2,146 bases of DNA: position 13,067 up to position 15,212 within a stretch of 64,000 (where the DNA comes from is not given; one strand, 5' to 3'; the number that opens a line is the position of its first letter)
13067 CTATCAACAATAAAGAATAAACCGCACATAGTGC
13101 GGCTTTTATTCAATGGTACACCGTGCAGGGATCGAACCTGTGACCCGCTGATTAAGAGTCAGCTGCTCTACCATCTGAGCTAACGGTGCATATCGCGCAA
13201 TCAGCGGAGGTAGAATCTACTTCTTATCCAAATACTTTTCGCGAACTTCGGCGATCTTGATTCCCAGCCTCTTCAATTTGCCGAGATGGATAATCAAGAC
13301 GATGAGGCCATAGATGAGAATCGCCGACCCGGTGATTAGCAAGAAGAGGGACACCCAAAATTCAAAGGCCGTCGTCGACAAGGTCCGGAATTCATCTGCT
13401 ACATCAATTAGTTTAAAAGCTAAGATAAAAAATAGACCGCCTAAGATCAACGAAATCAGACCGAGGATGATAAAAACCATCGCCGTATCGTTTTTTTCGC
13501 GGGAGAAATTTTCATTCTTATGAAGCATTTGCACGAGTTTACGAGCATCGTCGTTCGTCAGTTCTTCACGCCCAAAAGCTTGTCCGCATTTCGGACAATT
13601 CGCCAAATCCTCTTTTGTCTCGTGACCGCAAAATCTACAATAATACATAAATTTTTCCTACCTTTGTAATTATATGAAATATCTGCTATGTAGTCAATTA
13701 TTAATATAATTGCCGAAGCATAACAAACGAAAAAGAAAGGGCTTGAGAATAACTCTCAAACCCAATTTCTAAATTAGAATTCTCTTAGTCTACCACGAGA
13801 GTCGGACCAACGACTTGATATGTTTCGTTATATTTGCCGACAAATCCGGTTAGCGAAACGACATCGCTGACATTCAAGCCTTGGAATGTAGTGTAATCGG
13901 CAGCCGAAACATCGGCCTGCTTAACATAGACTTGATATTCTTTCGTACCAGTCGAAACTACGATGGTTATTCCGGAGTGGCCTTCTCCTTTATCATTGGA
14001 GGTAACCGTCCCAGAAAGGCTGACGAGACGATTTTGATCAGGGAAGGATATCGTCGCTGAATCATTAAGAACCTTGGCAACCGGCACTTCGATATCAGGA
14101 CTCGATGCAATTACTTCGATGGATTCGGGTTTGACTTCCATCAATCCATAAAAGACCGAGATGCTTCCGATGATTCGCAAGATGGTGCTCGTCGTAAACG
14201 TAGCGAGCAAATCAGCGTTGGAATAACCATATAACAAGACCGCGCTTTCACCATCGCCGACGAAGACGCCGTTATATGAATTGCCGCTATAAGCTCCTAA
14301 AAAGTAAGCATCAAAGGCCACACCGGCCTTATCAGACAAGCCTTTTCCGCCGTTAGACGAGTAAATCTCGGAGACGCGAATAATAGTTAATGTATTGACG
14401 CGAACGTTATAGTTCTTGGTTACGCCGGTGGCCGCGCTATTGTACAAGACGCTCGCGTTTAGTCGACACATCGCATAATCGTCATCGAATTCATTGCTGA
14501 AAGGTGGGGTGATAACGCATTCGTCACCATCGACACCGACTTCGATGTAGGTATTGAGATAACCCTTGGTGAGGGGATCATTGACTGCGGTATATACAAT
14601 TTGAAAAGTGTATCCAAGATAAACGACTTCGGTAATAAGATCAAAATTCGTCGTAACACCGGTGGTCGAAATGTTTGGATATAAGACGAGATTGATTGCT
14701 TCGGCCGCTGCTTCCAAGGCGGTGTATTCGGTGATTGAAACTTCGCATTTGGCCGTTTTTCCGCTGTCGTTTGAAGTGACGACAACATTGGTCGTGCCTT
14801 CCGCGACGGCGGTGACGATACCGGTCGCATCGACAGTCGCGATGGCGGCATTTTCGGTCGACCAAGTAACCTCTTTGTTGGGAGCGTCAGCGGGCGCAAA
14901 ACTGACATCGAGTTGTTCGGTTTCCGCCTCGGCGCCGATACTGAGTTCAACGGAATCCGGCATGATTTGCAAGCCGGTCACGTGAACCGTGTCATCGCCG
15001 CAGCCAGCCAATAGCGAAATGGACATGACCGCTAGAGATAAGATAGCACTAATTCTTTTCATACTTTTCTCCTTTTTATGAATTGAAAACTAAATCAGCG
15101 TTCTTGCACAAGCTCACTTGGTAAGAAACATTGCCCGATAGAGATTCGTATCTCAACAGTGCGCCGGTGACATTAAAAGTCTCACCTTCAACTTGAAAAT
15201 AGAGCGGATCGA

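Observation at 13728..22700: Seven-gene operon coupling a surface staphylococcal-type nuclease to a CUT1 ABC importer: candidate nucleic-acid capture, degradation and uptake system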

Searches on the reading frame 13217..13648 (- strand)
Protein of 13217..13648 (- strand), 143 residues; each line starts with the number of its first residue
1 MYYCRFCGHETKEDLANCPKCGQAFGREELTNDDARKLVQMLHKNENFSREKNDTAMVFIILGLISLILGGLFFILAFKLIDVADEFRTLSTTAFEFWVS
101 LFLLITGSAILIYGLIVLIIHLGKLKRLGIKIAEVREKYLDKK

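Call 3: search_protein_families(library=pfam, proteins=[window:13217-13648:-], max_evalue=0.01)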
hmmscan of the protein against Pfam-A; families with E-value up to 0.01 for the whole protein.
window:13217-13648:- (143 aa): 5 families
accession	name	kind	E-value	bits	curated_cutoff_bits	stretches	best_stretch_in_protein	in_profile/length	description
PF20712.2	CyanoTRADDas_TM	-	0.00029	21.3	24.3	0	91-125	4-37/68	Cyanobacterial TRADD-N associated 2-Transmembrane domain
PF04103.21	CD20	-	0.0016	18.9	27.9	1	59-113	6-51/156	CD20-like family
PF20990.2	DUF2207_C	-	0.0053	16.9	33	1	43-138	122-202/247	Predicted membrane protein (DUF2207) C-terminal domain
PF24292.1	DUF7479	-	0.0064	17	27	0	6-33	21-48/60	Domain of unknown function (DUF7479)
PF11381.13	DUF3185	-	0.0065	16.8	25.3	0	47-70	32-55/59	Protein of unknown function (DUF3185)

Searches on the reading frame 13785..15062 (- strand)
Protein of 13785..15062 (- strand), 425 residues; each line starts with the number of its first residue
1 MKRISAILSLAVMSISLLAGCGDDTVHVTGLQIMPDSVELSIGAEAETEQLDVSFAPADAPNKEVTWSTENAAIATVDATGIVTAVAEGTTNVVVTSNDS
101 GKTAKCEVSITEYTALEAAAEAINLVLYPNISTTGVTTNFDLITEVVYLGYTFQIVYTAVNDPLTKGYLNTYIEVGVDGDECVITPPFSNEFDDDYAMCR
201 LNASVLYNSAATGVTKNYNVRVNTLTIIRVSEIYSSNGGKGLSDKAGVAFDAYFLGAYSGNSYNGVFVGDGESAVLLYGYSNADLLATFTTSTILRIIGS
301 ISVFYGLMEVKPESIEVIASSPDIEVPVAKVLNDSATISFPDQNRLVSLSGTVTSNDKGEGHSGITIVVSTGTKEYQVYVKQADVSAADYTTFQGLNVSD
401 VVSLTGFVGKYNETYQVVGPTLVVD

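Call 3: search_protein_families(library=pfam, proteins=[window:13785-15062:-], max_evalue=0.01)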
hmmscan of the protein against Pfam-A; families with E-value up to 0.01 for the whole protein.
window:13785-15062:- (425 aa): 4 families
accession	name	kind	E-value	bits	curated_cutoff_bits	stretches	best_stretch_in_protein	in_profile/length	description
PF02368.24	Big_2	-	6.6e-18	64.9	22.8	1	28-108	2-79/79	Bacterial Ig-like domain (group 2)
PF01336.31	tRNA_anti-codon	-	5.3e-07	29.9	27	1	347-420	1-70/75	OB-fold nucleic acid binding domain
PF21461.3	HL_N-beta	-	0.0023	18.1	27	1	65-104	14-50/57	Hyaluronate lyase, N-terminal beta-sheet domain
PF22359.2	Big-like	-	0.0055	17.4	27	1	65-96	3-34/48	Bacterial Ig-like domain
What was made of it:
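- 13785..15062 (-): Big_2 + OB surface lipoprotein, 425 aa (lipobox LAGC). Big_2 covers residues 28-108 (14739-14981) and OB covers residues 347-420 (13803-14024). Pfam (call 3).
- Checked: Big_2+OB lipoprotein, 15062..13785: Big_2 E 6.6e-18; tRNA_anti-codon OB 29.9 bits against a cut-off of 27 (call 3).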

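Call 27: search_protein_families(library=ncbifam, proteins=[window:13785-15062:-], max_evalue=0.001)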
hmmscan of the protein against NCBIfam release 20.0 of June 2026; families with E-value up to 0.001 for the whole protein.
window:13785-15062:- (425 aa): 0 families

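Call 77: search_solved_structures(query=window:13785-15062:-, max_evalue=1)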
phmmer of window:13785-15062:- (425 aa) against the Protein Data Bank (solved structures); distinct sequences matched with E-value up to 1: 14.
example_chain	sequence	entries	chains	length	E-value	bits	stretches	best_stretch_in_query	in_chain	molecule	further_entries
7quz_AAA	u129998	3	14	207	3.6e-12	49.2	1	25-111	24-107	Beta-1,3-glucanase bglH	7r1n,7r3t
7x30_P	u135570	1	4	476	1.6e-07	33.9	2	32-125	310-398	Hoc-like protein ORF90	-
7z47_G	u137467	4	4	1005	2e-07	33.6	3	51-110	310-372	Surface protein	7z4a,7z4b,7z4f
9cuy_c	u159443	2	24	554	4.3e-06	29.2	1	29-117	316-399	Short tail fiber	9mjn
9hcj_10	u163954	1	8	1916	2.4e-05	26.8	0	63-98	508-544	Nucleoporin 210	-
6n1a_A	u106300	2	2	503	0.0014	21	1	30-112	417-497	Carbohydrate-binding protein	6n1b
5ngj_A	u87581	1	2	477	0.0027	20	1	28-100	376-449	Tail tube protein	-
7qg9_F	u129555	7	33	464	0.003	19.9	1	28-99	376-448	Tail tube protein | Tail tube protein pb6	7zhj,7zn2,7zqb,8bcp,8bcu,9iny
1e5u_I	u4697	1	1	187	0.0082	18.4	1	58-105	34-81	INTIMIN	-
2zwk_A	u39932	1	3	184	0.017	17.4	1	64-105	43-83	Intimin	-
3ncx_A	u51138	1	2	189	0.017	17.4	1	64-105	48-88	Intimin adherence protein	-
2zqk_A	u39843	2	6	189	0.017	17.4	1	64-105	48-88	Intimin | Intimin adherence protein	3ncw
1f00_I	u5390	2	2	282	0.048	15.9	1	58-104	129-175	INTIMIN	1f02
3a74_A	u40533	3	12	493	0.48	12.6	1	340-409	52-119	Lysyl-tRNA synthetase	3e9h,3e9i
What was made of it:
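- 13785..15062 (-): PDB Big_2-type hits (call 77).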
